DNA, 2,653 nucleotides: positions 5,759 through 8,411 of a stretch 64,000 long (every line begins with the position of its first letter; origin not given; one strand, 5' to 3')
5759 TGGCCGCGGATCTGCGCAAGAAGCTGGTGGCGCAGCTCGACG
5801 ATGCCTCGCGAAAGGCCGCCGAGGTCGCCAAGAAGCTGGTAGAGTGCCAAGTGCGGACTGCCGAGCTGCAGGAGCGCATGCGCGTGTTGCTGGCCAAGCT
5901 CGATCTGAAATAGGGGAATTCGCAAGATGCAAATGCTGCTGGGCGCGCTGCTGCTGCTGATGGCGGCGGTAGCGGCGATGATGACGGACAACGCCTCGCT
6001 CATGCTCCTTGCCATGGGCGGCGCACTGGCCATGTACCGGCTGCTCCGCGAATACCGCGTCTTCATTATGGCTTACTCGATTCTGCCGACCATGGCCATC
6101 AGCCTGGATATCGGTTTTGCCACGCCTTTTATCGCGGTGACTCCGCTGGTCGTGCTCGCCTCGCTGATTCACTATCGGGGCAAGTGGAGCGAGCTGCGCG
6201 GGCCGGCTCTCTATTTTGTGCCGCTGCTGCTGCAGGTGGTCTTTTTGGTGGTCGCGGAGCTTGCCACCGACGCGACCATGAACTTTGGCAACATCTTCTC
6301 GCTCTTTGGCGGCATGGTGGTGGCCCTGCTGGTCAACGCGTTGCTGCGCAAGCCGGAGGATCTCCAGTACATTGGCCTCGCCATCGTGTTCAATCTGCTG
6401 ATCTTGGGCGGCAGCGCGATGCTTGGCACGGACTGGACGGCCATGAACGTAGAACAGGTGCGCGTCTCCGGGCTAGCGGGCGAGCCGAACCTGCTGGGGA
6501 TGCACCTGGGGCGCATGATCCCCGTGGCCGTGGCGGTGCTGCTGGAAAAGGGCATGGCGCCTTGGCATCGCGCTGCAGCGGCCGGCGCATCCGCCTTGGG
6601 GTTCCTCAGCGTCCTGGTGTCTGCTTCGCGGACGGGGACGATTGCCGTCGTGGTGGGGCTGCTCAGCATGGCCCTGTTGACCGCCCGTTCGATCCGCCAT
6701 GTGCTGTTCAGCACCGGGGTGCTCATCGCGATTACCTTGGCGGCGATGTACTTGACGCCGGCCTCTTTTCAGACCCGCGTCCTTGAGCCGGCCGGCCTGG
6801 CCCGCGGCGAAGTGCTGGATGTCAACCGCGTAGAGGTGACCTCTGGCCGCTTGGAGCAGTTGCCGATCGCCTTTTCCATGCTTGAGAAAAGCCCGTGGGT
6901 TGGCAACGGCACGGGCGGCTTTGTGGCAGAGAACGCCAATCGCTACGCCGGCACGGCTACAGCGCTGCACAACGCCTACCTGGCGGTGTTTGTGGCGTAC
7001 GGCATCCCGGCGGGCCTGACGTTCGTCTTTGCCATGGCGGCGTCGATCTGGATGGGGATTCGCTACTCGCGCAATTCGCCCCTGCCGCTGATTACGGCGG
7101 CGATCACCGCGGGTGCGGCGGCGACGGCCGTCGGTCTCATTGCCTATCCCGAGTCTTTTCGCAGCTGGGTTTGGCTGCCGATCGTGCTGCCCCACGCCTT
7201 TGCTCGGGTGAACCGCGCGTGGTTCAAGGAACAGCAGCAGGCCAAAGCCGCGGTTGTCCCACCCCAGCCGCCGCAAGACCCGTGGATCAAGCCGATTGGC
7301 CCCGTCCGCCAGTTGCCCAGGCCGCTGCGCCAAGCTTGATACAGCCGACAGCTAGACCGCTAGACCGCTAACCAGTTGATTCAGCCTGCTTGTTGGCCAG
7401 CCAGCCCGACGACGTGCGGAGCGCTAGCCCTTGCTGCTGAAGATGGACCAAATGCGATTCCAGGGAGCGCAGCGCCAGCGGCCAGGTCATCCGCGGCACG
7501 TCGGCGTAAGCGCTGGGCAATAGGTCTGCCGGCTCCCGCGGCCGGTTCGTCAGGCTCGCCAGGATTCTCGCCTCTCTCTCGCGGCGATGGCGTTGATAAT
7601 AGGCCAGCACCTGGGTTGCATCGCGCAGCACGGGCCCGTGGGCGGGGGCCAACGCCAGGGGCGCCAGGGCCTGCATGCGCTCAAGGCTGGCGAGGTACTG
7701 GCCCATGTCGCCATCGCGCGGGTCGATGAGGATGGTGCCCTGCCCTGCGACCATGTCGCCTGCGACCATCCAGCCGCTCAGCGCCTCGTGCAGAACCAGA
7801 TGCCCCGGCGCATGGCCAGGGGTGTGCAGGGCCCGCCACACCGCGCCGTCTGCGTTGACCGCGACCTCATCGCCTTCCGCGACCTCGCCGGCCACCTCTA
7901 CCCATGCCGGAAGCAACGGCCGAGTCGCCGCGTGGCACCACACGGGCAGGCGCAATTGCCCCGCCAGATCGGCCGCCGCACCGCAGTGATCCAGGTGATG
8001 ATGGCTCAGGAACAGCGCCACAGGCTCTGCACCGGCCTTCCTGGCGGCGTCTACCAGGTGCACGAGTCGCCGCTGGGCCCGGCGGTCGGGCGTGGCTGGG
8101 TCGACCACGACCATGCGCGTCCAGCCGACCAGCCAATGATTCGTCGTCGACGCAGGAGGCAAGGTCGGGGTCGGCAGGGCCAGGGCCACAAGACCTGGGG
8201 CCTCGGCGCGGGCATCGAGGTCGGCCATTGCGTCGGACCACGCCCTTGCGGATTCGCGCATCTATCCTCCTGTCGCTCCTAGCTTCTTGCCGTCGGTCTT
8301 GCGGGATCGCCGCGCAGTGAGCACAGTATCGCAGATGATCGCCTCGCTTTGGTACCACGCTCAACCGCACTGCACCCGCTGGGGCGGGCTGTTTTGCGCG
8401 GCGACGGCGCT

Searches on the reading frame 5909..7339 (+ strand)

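Call 34: search_protein_families(library=pfam, max_evalue=0.0001, proteins=[window:5909-7339:+])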
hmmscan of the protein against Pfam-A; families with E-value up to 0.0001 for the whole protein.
window:5909-7339:+ (476 aa): 1 family
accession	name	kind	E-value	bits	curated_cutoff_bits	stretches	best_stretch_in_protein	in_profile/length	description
PF04932.20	Wzy_C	-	7.8e-14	52.1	31.7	1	227-373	2-149/149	O-Antigen ligase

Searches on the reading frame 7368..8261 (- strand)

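Call 34: search_protein_families(library=pfam, max_evalue=0.0001, proteins=[window:7368-8261:-])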
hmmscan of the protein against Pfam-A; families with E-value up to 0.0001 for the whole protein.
window:7368-8261:- (297 aa): 3 families
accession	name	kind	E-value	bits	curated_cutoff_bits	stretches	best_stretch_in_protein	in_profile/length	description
PF00753.33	Lactamase_B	-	2.6e-21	76.9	22.7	1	48-208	15-196/196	Metallo-beta-lactamase superfamily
PF12706.13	Lactamase_B_2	-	2e-08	34.5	27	1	50-135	2-98/200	Beta-lactamase superfamily domain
PF17778.7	BLACT_WH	-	3.8e-08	33.6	22.8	1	245-287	3-46/46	Beta-lactamase associated winged helix domain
